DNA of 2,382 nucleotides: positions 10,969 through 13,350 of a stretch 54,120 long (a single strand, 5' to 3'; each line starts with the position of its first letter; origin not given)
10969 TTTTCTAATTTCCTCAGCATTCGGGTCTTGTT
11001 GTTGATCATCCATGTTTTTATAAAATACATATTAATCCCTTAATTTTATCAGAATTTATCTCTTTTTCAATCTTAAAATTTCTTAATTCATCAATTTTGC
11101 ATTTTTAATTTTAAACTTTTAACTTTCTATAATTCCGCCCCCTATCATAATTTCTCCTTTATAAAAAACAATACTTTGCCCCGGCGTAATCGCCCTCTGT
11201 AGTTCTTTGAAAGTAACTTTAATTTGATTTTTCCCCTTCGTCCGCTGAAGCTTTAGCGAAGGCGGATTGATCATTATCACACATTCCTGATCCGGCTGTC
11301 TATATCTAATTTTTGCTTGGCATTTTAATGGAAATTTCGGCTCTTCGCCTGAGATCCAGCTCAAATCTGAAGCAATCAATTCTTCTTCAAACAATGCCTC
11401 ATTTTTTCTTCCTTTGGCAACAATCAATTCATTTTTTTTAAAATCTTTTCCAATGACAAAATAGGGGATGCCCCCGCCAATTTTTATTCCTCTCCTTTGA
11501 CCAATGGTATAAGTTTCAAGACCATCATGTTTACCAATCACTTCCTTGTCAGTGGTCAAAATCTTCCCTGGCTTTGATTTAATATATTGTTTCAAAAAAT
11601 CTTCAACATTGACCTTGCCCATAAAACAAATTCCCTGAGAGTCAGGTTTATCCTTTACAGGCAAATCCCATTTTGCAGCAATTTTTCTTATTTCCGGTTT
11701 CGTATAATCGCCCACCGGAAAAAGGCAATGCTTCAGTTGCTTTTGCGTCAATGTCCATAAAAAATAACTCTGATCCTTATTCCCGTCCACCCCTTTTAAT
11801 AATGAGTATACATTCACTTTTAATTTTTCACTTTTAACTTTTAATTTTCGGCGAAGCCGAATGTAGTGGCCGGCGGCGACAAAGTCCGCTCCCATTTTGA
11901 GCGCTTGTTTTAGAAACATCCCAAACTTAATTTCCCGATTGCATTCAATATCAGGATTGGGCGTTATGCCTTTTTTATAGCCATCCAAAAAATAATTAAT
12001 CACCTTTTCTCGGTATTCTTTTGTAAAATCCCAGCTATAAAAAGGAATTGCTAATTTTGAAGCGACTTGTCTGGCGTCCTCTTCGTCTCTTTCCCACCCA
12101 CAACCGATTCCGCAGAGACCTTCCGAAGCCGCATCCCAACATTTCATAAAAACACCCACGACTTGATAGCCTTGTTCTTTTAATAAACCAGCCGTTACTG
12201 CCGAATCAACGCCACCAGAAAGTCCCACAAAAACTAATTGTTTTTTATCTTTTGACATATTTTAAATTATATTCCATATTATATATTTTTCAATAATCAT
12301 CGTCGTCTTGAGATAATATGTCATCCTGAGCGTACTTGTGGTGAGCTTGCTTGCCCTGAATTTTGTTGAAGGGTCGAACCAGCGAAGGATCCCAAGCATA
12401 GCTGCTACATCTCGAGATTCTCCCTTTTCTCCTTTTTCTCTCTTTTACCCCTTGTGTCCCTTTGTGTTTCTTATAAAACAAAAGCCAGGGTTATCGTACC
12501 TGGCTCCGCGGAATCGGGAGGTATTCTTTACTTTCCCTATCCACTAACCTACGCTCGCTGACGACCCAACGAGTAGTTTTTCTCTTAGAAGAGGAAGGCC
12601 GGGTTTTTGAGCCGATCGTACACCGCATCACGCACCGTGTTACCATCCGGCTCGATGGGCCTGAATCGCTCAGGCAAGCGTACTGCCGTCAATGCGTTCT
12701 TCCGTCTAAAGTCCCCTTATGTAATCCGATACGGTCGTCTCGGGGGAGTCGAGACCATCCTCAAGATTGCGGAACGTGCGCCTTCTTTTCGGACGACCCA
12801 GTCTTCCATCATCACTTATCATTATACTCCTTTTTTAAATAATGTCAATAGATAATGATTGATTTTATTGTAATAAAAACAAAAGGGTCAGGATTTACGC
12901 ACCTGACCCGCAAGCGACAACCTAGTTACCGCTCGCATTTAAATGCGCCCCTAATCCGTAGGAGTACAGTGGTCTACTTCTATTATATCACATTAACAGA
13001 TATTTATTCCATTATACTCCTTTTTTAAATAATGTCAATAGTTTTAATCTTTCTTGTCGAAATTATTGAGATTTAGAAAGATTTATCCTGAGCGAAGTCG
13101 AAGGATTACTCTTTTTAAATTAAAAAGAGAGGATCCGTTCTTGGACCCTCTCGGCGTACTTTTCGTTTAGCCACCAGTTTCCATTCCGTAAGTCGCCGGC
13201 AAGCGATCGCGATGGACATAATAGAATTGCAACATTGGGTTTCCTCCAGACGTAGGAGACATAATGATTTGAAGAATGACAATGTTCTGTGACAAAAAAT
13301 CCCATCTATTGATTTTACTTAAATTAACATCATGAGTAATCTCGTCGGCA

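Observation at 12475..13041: Two tandem GC-rich structured RNAs driven by an identical 32-nt consensus promoter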

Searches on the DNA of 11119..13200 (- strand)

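Call 4: search_rna_families(source=window, start=12250, end=13200, threshold=evalue, max_evalue=10, show_alignments=4)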
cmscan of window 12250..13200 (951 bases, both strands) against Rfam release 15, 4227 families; matches with E-value up to 10: 8.
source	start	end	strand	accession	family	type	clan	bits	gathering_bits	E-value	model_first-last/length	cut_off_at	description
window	12960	13021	-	RF00150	SNORD42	Gene; snRNA; snoRNA; CD-box;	-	23.5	39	0.46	1-68/68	no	Small nucleolar RNA SNORD42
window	13025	13095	+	RF02290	TtnuCD14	Gene; snRNA; snoRNA; CD-box;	-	22.5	75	1.6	1-75/75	no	Tetrahymena snoRNA TtnuCD14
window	12943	13057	-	RF02155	NCRUPAR_2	Gene; lncRNA;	-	22.1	80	5.7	1-99/99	no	Non-protein coding RNA, upstream of F2R/PAR1 conserved region 2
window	13060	13152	+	RF02693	psm_mec_RNA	Gene; sRNA;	-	20.7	85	4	1-143/143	no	psm_mec locus RNA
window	13153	13197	-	RF01380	HIV-1_SD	Cis-reg;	-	17.9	30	1.3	1-19/19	no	Human immunodeficiency virus type 1 major splice donor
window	12399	12548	+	RF01971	RMST_10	Gene; lncRNA;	-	17.2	55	3.9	1-154/154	no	Rhabdomyosarcoma 2 associated transcript conserved region 10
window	12446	12493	-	RF00972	mir-651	Gene; miRNA;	-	16.4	106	4.7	22-65/86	no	mir-651 microRNA precursor family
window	12776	12816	-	RF01140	sR20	Gene; snRNA; snoRNA; CD-box;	-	15.5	44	2.6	1-56/56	no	Small nucleolar RNA sR20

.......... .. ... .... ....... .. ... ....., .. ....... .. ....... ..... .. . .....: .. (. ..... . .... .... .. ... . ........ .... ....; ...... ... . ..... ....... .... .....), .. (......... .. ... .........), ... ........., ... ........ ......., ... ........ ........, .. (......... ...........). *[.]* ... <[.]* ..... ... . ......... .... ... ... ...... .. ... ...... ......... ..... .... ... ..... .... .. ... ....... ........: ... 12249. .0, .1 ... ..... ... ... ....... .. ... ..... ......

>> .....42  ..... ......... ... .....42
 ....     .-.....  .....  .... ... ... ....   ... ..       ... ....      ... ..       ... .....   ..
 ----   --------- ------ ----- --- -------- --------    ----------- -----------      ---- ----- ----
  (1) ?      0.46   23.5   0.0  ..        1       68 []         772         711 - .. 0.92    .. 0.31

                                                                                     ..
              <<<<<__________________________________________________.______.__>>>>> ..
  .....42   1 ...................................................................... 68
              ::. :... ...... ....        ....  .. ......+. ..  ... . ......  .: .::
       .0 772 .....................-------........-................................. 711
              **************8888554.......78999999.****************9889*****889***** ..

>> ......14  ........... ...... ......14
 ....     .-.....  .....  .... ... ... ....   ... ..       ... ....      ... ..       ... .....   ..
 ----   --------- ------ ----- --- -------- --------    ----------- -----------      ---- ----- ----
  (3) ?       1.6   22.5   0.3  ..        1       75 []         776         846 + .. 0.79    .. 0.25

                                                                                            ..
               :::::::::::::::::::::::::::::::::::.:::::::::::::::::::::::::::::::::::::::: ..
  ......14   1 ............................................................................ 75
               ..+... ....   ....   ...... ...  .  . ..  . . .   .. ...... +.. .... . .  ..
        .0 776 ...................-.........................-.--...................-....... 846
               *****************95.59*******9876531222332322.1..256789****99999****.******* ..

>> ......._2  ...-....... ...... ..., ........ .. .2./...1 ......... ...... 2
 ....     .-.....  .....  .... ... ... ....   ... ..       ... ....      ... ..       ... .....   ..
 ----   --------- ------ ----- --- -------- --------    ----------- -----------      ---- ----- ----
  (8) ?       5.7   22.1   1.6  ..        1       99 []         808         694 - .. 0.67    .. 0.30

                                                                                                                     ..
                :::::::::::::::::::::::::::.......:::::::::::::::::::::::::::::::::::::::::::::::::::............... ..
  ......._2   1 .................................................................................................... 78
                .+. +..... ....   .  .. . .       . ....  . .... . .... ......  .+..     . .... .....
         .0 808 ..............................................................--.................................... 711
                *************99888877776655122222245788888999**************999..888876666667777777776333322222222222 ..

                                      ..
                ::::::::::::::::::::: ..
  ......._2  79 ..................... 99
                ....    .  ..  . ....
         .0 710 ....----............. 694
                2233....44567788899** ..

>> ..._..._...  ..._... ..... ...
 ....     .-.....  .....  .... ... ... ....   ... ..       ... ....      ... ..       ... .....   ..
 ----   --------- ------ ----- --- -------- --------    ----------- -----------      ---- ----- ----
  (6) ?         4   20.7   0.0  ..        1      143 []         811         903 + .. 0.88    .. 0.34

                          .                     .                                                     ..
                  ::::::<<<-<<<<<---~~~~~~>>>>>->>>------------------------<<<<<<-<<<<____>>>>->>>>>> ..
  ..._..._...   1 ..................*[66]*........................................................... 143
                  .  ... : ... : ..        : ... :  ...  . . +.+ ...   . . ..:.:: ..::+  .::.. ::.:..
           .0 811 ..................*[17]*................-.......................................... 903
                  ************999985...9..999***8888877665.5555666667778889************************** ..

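Call 35: search_rna_families(sources=[L093, L090, L082, L096], threshold=evalue, max_evalue=1, show_alignments=3)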
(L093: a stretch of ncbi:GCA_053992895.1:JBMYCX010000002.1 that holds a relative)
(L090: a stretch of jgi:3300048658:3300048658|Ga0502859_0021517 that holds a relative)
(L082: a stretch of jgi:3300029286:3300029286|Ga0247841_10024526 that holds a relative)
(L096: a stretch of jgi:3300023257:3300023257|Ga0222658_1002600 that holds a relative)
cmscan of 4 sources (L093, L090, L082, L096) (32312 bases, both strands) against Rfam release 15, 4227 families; matches with E-value up to 1: 3.
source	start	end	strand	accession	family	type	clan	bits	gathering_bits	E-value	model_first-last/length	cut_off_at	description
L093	13130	13213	+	RF00005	tRNA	Gene; tRNA;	CL00001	55.7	29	1.4e-09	1-71/71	no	tRNA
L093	13273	13381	-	RF00558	L20_leader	Cis-reg; leader;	-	25.9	58.7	0.37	1-127/127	no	Ribosomal protein L20 leader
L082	1385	1477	-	RF02377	SurA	Gene; sRNA;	-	21.3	100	0.078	1-279/279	no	SurA sRNA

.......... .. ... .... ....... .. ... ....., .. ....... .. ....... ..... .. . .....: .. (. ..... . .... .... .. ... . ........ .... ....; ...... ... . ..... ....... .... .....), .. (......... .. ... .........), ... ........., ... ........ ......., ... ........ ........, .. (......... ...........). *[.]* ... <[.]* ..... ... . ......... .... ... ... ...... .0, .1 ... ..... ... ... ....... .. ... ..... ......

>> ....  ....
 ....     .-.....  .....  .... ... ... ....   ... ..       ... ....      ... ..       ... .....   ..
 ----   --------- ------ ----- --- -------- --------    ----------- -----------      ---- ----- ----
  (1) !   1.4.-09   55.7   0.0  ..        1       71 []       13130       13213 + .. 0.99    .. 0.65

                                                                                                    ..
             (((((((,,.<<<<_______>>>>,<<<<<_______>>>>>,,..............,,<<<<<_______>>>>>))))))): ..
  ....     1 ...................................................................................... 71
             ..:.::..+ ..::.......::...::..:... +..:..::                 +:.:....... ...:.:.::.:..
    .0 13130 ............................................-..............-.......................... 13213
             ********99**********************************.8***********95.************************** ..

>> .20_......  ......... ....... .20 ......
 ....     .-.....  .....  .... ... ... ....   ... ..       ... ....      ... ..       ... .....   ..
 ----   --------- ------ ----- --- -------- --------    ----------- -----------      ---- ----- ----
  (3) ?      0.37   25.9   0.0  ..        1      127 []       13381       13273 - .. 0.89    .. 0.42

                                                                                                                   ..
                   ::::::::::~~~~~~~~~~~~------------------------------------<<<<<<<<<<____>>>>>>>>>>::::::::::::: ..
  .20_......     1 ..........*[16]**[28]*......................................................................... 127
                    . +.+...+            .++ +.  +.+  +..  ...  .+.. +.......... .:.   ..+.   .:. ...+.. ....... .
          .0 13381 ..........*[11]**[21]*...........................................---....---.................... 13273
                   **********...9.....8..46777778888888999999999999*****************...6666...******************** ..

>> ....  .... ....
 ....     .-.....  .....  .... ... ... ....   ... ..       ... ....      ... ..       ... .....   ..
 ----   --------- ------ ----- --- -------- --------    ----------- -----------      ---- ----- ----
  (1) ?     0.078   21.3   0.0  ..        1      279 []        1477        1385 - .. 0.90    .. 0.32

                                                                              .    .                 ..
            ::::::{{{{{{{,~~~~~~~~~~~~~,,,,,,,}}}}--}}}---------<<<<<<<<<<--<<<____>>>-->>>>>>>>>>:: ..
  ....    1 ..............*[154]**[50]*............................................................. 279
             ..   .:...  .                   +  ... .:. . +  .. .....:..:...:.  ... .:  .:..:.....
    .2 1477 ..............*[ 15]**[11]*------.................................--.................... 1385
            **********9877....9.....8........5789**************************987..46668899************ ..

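Call 49: search_rna_families(source=window, start=12470, end=12820, threshold=evalue, max_evalue=10, show_alignments=3)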
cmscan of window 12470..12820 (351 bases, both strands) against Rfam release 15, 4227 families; matches with E-value up to 10: 2.
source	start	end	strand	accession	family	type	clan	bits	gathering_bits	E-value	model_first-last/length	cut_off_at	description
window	12776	12816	-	RF01140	sR20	Gene; snRNA; snoRNA; CD-box;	-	15.5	44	0.98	1-56/56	no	Small nucleolar RNA sR20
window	12762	12820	-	RF01478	rli47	Gene; sRNA;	-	8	200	6.7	450-508/508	5'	Listeria sRNA rli47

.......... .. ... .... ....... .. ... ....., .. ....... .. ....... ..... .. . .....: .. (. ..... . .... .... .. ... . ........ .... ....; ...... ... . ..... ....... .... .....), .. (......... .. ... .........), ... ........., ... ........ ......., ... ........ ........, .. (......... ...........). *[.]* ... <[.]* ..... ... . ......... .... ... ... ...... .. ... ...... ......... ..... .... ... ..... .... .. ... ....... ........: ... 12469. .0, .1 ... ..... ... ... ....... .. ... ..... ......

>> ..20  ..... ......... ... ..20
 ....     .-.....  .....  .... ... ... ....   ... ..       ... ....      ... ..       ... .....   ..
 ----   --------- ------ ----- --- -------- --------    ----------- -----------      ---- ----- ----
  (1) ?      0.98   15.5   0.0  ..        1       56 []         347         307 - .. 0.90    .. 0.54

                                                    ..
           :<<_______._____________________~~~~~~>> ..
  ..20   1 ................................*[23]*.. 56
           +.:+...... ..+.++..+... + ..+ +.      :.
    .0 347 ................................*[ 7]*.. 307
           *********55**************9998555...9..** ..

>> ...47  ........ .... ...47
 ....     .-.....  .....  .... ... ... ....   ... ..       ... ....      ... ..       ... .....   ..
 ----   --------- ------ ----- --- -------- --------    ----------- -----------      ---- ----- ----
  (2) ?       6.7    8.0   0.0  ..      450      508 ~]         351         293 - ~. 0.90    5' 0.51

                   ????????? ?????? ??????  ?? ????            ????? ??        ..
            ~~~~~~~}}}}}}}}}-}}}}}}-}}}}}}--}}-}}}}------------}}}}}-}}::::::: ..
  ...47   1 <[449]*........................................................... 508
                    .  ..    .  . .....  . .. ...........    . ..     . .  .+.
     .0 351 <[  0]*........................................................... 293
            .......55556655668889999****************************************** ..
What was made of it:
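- On Bacterial RNase P RNA: There is none at E<=10 on 951 nt (call 4) or on 351 nt, where hits down to 8 bits were listed (call 49).
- On T-box / riboswitch leader: There is no Rfam hit (calls 4, 49).
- No RNase P, tmRNA, SRP or 6S model hits at E<=10, even when only 351 nt are searched and hits down to 8 bits are listed (call 49). There is no T-box or riboswitch hit (calls 4, 49).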

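Call 50: search_dna_similar(query=window:12475-12815:-, collection=phages, mode=distant, max_evalue=1, max_rows=10)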
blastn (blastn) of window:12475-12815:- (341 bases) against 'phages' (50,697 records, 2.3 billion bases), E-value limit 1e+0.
No match.

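Call 51: search_dna_similar(query=window:12475-12815:-, collection=ecoli_genomes, mode=distant, max_evalue=1, max_rows=5)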
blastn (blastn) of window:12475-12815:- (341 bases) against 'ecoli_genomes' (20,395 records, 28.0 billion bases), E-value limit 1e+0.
No match.
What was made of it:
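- Tried and rejected: R2 against phage records and E. coli genomes gave no match (calls 50, 51).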
